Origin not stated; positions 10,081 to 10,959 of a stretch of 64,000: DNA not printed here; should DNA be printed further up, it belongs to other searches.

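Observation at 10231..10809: GspG-like pseudopilin gene translationally coupled inside a LacI-controlled glycan operon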

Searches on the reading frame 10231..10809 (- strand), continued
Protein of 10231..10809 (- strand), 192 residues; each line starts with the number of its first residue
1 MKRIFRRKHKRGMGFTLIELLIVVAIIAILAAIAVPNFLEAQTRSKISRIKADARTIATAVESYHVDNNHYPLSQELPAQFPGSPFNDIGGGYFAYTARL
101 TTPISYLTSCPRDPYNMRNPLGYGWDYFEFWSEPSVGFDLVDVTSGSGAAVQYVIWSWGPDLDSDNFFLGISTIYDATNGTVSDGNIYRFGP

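Call 43: fold_search(model_id=the predicted structure, library=pdb)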
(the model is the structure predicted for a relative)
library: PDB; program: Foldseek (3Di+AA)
matches with E <= 10: 26; with E <= 0.001: 0
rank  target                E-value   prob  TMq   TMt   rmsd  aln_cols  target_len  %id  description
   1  9iuf_A                5.6e-03  1.00  0.47  0.43   5.9       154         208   18  Cryo-EM structure of the type IVb pilus from enterotoxigenic Escherichia coli (released 2025-05-28)
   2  5vxx_A                3.2e-02  0.72  0.22  0.26   7.3        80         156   34  Cryo-EM reconstruction of Neisseria gonorrhoeae Type IV pilus (released 2017-07-12)
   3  2hi2_A                5.1e-02  0.96  0.28  0.33   5.7        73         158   36  Crystal structure of native Neisseria gonorrhoeae Type IV pilin at 2.3 Angstroms Resolution (released 2006-09-12)
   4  1t92_A                1.3e-01  0.57  0.30  0.52  10.3       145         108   17  Crystal structure of N-terminal truncated pseudopilin PulG (released 2004-10-05)
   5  3gn9_A                1.7e-01  0.57  0.33  0.53   7.2       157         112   19  Crystal structure of the major pseudopilin from the type 2 secretion system of Vibrio vulnificus (released 2009-07-28)
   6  5o2y_MODEL_1_A        1.7e-01  0.57  0.30  0.47   7.2       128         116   20  NMR structure of the calcium bound form of PulG, major pseudopilin from Klebsiella oxytoca T2SS (released 2017-10-18)
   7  8p3b                  1.8e-01  0.41  0.19  0.22   7.9        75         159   33  Neisseria meningitidis Type IV pilus SA-GATDH variant (released 2024-04-03)
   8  4lw9_A                2.1e-01  0.51  0.29  0.44   7.5       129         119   17  Crystal structure of Vibrio cholera major pseudopilin EpsG (released 2014-07-16)
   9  5wda_A                2.2e-01  0.54  0.34  0.48   7.3       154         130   23  Structure of the PulG pseudopilus (released 2017-10-25)
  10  3s0t_A                3.6e-01  0.33  0.30  0.32   6.8       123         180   17  Crystal structure of the CofA Type IV pilin subunit from enterotoxigenic E. coli (released 2012-04-11)
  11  4lw9_F                3.8e-01  0.51  0.33  0.54   7.4       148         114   18  Crystal structure of Vibrio cholera major pseudopilin EpsG (released 2014-07-16)
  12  4lw9_I                4.7e-01  0.28  0.28  0.43   7.6       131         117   18  Crystal structure of Vibrio cholera major pseudopilin EpsG (released 2014-07-16)
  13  3hrv_A                9.2e-01  0.30  0.32  0.35   4.4       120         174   12  Crystal structure of TcpA, a Type IV pilin from Vibrio cholerae El Tor biotype (released 2010-06-16)
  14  3g20_B                9.2e-01  0.28  0.31  0.48   7.1       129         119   19  Crystal structure of the major pseudopilin from the type 2 secretion system of enterohaemorrhagic Escherichia coli (released 2009-07-28)
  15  6t8s_BBB              1.4e+00  0.16  0.35  0.47   7.3       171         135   13  Structure of the major Type IV pilin PilA1 from Clostridium difficile (released 2020-03-25)
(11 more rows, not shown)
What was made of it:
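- Closest known: Type IVb pilus-dependent secretion of co-encoded proteins. Same: The top full-length fold hit was the ETEC type IVb pilus (call 43).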

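Call 51: search_protein_families(library=pfam, alignment_id=A2, max_evalue=0.00001)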
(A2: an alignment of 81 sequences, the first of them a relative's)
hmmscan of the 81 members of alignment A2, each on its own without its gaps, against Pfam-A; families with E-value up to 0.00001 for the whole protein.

A. member 1, L009:7464-8567:+ (367 aa): 1 family
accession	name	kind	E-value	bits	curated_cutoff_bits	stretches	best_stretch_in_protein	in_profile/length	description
PF05343.19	Peptidase_M42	-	5.3e-77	259.2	23.2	1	50-343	1-291/292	M42 glutamyl aminopeptidase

B. families by the number of members that match (of 81 scanned): 122 families (the first 25 are shown)
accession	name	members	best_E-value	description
PF22752.1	DUF488-N3i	2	4.6e-39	Inactive DUF488-N3 subclade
PF04343.18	DUF488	2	2.6e-33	Domain of unknown function DUF488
PF22751.1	DUF488-N3a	2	5.1e-26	Active DUF488-N3 subclade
PF00072.30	Response_reg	2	2.3e-25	Response regulator receiver domain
PF01408.29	GFO_IDH_MocA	2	1.4e-24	Oxidoreductase family, NAD-binding Rossmann fold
PF02518.31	HATPase_c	2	4.8e-17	Histidine kinase-, DNA gyrase B-, and HSP90-like ATPase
PF22725.1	GFO_IDH_MocA_C3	2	7.4e-12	GFO/IDH/MocA C-terminal domain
PF00512.31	HisKA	2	1.1e-11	His Kinase A (phospho-acceptor) domain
PF03773.19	ArsP_1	2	2.1e-09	Predicted permease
PF14559.12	TPR_19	2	6.1e-09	Tetratricopeptide repeat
PF07719.23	TPR_2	2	1.8e-08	Tetratricopeptide repeat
PF06723.19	MreB_Mbl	1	6e-150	MreB/Mbl protein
PF01019.26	G_glu_transpept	1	1.4e-147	Gamma-glutamyltranspeptidase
PF16363.11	GDP_Man_Dehyd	1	3.7e-134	GDP-mannose 4,6 dehydratase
PF01515.24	PTA_PTB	1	2.1e-96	Phosphate acetyl/butaryl transferase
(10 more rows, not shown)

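Call 57: find_encoding_contigs(protein=P0063, flank=10000, max_places=3)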
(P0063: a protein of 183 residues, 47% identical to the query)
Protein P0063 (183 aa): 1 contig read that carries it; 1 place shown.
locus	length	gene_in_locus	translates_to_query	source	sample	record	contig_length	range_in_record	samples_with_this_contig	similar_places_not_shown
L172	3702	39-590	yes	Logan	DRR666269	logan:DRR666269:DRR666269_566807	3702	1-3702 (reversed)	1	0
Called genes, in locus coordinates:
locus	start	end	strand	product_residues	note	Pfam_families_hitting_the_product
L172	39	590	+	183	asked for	PF07963:N_methyl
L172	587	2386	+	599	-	-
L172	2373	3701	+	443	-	?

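Call 58: find_encoding_contigs(protein=P0018, flank=10000, max_places=2)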
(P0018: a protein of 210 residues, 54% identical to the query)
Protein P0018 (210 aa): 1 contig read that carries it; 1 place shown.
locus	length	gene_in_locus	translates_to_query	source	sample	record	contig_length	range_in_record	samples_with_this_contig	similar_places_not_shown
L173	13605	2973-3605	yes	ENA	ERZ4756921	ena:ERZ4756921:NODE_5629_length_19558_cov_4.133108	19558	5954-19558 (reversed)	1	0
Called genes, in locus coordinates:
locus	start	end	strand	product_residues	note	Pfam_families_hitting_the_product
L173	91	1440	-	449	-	PF27463:Rv1490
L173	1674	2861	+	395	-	-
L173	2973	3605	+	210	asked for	PF07963:N_methyl (weak), PF08334:T2SSG (faint)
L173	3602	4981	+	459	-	PF10091:Glycoamylase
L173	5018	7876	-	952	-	PF00989:PAS, PF08448:PAS_4, PF13188:PAS_8, PF08447:PAS_3, PF13426:PAS_9, PF00989:PAS, PF08448:PAS_4, PF13426:PAS_9, +5 more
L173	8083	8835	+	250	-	PF00106:adh_short, PF08659:KR, PF13561:adh_short_C2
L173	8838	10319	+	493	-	PF01565:FAD_binding_4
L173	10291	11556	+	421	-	PF09594:GT87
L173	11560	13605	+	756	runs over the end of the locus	PF12256:TcdB_toxin_midN (faint), PF01839:FG-GAP (faint), PF13517:FG-GAP_3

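Call 62: search_protein_families(library=pfam, alignment_id=A3, max_evalue=0.001)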
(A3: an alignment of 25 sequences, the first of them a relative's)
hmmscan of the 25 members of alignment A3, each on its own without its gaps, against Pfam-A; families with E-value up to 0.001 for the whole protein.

A. member 1, L011:10696-11586:+ (296 aa): 0 families

B. families by the number of members that match (of 25 scanned): 18 families
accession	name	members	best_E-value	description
PF03773.19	ArsP_1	2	2.1e-09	Predicted permease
PF13531.11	SBP_bac_11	1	7.4e-54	Bacterial extracellular solute-binding protein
PF00664.28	ABC_membrane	1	7.6e-41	ABC transporter transmembrane region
PF00005.33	ABC_tran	1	7e-34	ABC transporter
PF02638.21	GHL10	1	1.4e-19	Glycosyl hydrolase-like 10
PF13517.12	FG-GAP_3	1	3.7e-17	FG-GAP-like repeat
PF01839.29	FG-GAP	1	4.7e-10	FG-GAP repeat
PF01547.30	SBP_bac_1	1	4.9e-10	Bacterial extracellular solute-binding protein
PF13088.12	BNR_2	1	8.9e-09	BNR repeat-like domain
PF02018.23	CBM_4_9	1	1.6e-07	Carbohydrate binding domain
PF02012.26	BNR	1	1.7e-06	BNR/Asp-box repeat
PF02463.25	SMC_N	1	1.9e-06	RecF/RecN/SMC N terminal domain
PF03425.19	CBM_11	1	6.6e-06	Carbohydrate binding domain (family 11)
PF13304.12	AAA_21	1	9.6e-06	AAA domain, putative AbiEii toxin, Type IV TA system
PF00754.31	F5_F8_type_C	1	2.8e-05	F5/8 type C domain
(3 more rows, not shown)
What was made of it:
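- The partners are diverse and mostly unannotated, and few are CAZymes (calls 51, 62).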

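Call 72: predict_structure(alignment_id=A4)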
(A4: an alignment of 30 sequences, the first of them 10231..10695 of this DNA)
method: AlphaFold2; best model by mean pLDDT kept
length: 154 residues; sequences in the alignment: 30
mean_pLDDT: 74.3   pTM: 0.75
mean pLDDT of the five models: 74.3, 74.1, 70.2, 63.0, 60.8
residues with pLDDT >= 90: 2; 70-90: 99; 50-70: 46; < 50: 7
segments of 3 or more residues with pLDDT < 50: 65-67
pLDDT, mean of each block of 10 residues (from residue 1): 82 89 85 75 62 52 57 77 67 81 69 83 78 76 76 87
secondary structure, 60 per line:
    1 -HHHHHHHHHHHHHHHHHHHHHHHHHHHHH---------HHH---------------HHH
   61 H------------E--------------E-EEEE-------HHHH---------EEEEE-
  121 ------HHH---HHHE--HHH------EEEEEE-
elements in order: H2-30 H58-61 E91-94 H102-105 E115-119 E148-153

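Call 74: fold_search(model_id=the predicted structure, library=pdb)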
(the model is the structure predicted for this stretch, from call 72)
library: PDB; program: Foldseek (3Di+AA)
matches with E <= 10: 43; with E <= 0.001: 0
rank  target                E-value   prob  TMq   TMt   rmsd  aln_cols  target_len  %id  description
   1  4lw9_F                3.0e-02  0.95  0.40  0.52   6.1       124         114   17  Crystal structure of Vibrio cholera major pseudopilin EpsG (released 2014-07-16)
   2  3gn9_A                3.3e-02  0.96  0.45  0.60   7.0       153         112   19  Crystal structure of the major pseudopilin from the type 2 secretion system of Vibrio vulnificus (released 2009-07-28)
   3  4lw9_K                5.2e-02  0.96  0.46  0.60   6.9       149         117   13  Crystal structure of Vibrio cholera major pseudopilin EpsG (released 2014-07-16)
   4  3fu1_A                5.2e-02  0.92  0.42  0.55   7.0       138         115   16  Crystal structure of the major pseudopilin from the type 2 secretion system of Vibrio cholerae (released 2009-07-28)
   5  4lw9_I                6.0e-02  0.94  0.46  0.59   6.6       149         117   14  Crystal structure of Vibrio cholera major pseudopilin EpsG (released 2014-07-16)
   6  3g20_B                6.0e-02  0.92  0.42  0.54   6.8       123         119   15  Crystal structure of the major pseudopilin from the type 2 secretion system of enterohaemorrhagic Escherichia coli (released 2009-07-28)
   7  4lw9_B                6.0e-02  0.87  0.43  0.54   7.2       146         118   16  Crystal structure of Vibrio cholera major pseudopilin EpsG (released 2014-07-16)
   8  4lw9_A                6.4e-02  0.94  0.46  0.58   7.0       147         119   14  Crystal structure of Vibrio cholera major pseudopilin EpsG (released 2014-07-16)
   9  3gn9_C                8.4e-02  0.77  0.41  0.54   6.0       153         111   16  Crystal structure of the major pseudopilin from the type 2 secretion system of Vibrio vulnificus (released 2009-07-28)
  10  3fu1_B                2.0e-01  0.66  0.43  0.56   7.1       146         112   16  Crystal structure of the major pseudopilin from the type 2 secretion system of Vibrio cholerae (released 2009-07-28)
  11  6t8s_BBB              2.0e-01  0.51  0.43  0.48   8.7       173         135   13  Structure of the major Type IV pilin PilA1 from Clostridium difficile (released 2020-03-25)
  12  1t92_A                3.5e-01  0.69  0.43  0.59   6.5       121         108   18  Crystal structure of N-terminal truncated pseudopilin PulG (released 2004-10-05)
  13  9iuf_A                3.7e-01  0.47  0.41  0.32   5.9       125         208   16  Cryo-EM structure of the type IVb pilus from enterotoxigenic Escherichia coli (released 2025-05-28)
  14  6t8s_CCC              4.2e-01  0.33  0.42  0.48   9.2       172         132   14  Structure of the major Type IV pilin PilA1 from Clostridium difficile (released 2020-03-25)
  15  6t8s_AAA              5.5e-01  0.23  0.42  0.48   8.6       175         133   14  Structure of the major Type IV pilin PilA1 from Clostridium difficile (released 2020-03-25)
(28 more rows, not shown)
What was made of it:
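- On Type IV filament subunits (type IV pilins and pseudopilins): All meaningful Foldseek hits are pilins or pseudopilins (calls 43, 74).
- On GspG, T2SS major pseudopilin (TIGR01710 / PF08334): The top ten Foldseek hits for the head are EpsG/GspG, but E is 0.03-0.08 and TM 0.52-0.60 (call 74).
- Checked: Foldseek with the globular model gives the top ten hits as EpsG/GspG (prob 0.87-0.96, TM 0.52-0.60, E 0.03-0.08; call 74).
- Tried and rejected: It was repeated with the head domain (call 74).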

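Call 77: search_protein_families(library=pfam, proteins=[L087:258-1646:+, L087:1643-2332:+, L087:2329-3780:+, L087:3780-5021:+, L087:5116-5625:+, L087:5679-7553:+, L087:7550-8227:+, L087:8243-9322:+, L087:11134-12822:+, L087:12867-13664:+], max_evalue=0.001)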
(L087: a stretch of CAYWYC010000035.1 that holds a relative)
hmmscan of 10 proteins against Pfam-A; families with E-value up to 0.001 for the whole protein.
L087:258-1646:+ (462 aa): 0 families

L087:1643-2332:+ (229 aa): 0 families

L087:2329-3780:+ (483 aa): 6 families
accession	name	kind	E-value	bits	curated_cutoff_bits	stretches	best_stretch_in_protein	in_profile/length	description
PF00437.27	T2SSE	-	5.1e-113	377.9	24.9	1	99-476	12-370/370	Type II/IV secretion system protein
PF05157.20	MshEN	-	1.1e-10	41.7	23.1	1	6-87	6-87/90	MshEN domain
PF13191.12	AAA_16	-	2.7e-05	25.2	32.6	1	220-265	13-56/167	AAA ATPase domain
PF25199.1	nSTAND_NTPase5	-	6e-05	23.3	34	1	225-277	35-87/145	Novel STAND NTPase 5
PF13401.12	AAA_22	-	6.1e-05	23.8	27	1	229-303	3-62/130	AAA domain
PF13604.12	AAA_30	-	0.00026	21.2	27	1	220-260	7-47/191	AAA domain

L087:3780-5021:+ (413 aa): 1 family
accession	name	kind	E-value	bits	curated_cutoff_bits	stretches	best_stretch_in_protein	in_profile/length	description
PF00482.28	T2SSF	-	3.5e-43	147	25.2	2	280-403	1-124/125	Type II secretion system (T2SS), protein F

L087:5116-5625:+ (169 aa): 0 families

L087:5679-7553:+ (624 aa): 2 families
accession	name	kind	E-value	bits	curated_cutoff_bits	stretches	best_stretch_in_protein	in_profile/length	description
PF00263.26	Secretin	-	1.2e-33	116.5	27.5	1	381-557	2-168/169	Bacterial type II and III secretion system protein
PF03958.22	Secretin_N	-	1.5e-05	25.5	28.2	1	115-297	1-69/69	Bacterial type II/III secretion system short domain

L087:7550-8227:+ (225 aa): 1 family
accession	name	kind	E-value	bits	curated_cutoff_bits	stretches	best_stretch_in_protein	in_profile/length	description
PF14559.12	TPR_19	-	0.00097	19.9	25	0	76-114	24-61/68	Tetratricopeptide repeat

L087:8243-9322:+ (359 aa): 6 families
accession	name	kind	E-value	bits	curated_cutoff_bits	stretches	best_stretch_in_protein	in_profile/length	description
PF00437.27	T2SSE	-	2.1e-44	152.1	24.9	1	97-336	107-324/370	Type II/IV secretion system protein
PF13401.12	AAA_22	-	1.1e-05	26.1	27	1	126-170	4-38/130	AAA domain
PF20720.3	nSTAND3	-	4.2e-05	23.7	27.2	1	126-173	16-65/155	Novel STAND NTPase 3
PF13191.12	AAA_16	-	6.3e-05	24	32.6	1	127-170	23-68/167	AAA ATPase domain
PF13245.12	AAA_19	-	7.2e-05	23.4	25.1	1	124-213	8-88/134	AAA domain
PF13604.12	AAA_30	-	0.00022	21.5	27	1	117-224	8-114/191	AAA domain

L087:11134-12822:+ (562 aa): 3 families
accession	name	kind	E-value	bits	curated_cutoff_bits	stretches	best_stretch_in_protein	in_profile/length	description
PF22544.2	HYDIN_VesB_CFA65-like_Ig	-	2.1e-15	57.2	25.5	2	302-375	18-93/100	HYDIN/CFA65/VesB-like, Ig-like domain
PF07610.17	DUF1573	-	1.9e-12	47.5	26.1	1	299-376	13-92/98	Protein of unknown function (DUF1573)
PF15780.11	ASH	-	2.8e-05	24.6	27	0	313-370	33-93/98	Abnormal spindle-like microcephaly-assoc'd, ASPM-SPD-2-Hydin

L087:12867-13664:+ (265 aa): 5 families
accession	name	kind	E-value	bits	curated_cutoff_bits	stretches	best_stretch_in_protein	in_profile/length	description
PF17210.9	SdrD_B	-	3.1e-08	34.2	29.7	1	51-95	23-65/112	SdrD B-like domain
PF11974.14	bMG3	-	9e-07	29.2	34.9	0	142-173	26-57/103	Bacterial alpha-2-macroglobulin MG3 domain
PF17802.7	SpaA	-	3.3e-06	27.6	23.1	0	50-92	14-56/91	Prealbumin-like fold domain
PF13620.12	CarboxypepD_reg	-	5e-06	27.2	32.3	0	142-192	12-63/82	Carboxypeptidase regulatory-like domain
PF24025.1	Ig_DR_A0283-like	-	7.3e-06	26.7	27.1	1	39-103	9-71/102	DR_A0283-like, Ig-like domain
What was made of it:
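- On Type IV filament subunits (type IV pilins and pseudopilins): In another Sumerlaeota genome a family member lies next to T2SSE-T2SSF-secretin-PilT (L087, call 77).
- In Sumerlaeota locus L087 a family member lies next to T2SSE-T2SSF-secretin-PilT (call 77). A PilT-like retraction ATPase and a secretin sit next to a family member in L087 (call 77). One paralogue is adjacent to a complete machine (call 77).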

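Call 82: find_encoding_contigs(protein=P0017, flank=8000, max_places=2)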
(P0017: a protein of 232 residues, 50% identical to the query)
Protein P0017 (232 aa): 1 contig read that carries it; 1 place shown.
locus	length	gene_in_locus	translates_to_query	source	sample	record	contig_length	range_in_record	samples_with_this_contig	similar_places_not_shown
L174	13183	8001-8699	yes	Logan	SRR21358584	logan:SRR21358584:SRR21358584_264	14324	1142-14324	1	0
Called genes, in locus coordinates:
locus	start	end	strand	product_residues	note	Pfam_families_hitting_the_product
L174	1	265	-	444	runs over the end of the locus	PF00232:Glyco_hydro_1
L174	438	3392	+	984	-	PF00754:F5_F8_type_C, PF24607:CBM_AftD (faint), PF22633:F5_F8_type_C_2, PF00754:F5_F8_type_C (weak)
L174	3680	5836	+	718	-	PF01547:SBP_bac_1, PF13416:SBP_bac_8, PF00528:BPD_transp_1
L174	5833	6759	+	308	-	PF00528:BPD_transp_1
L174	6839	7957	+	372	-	PF00356:LacI, PF00532:Peripla_BP_1, PF13407:Peripla_BP_4, PF13377:Peripla_BP_3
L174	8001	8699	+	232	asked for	PF07963:N_methyl, PF08334:T2SSG (faint)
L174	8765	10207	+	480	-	PF10091:Glycoamylase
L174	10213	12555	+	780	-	PF10091:Glycoamylase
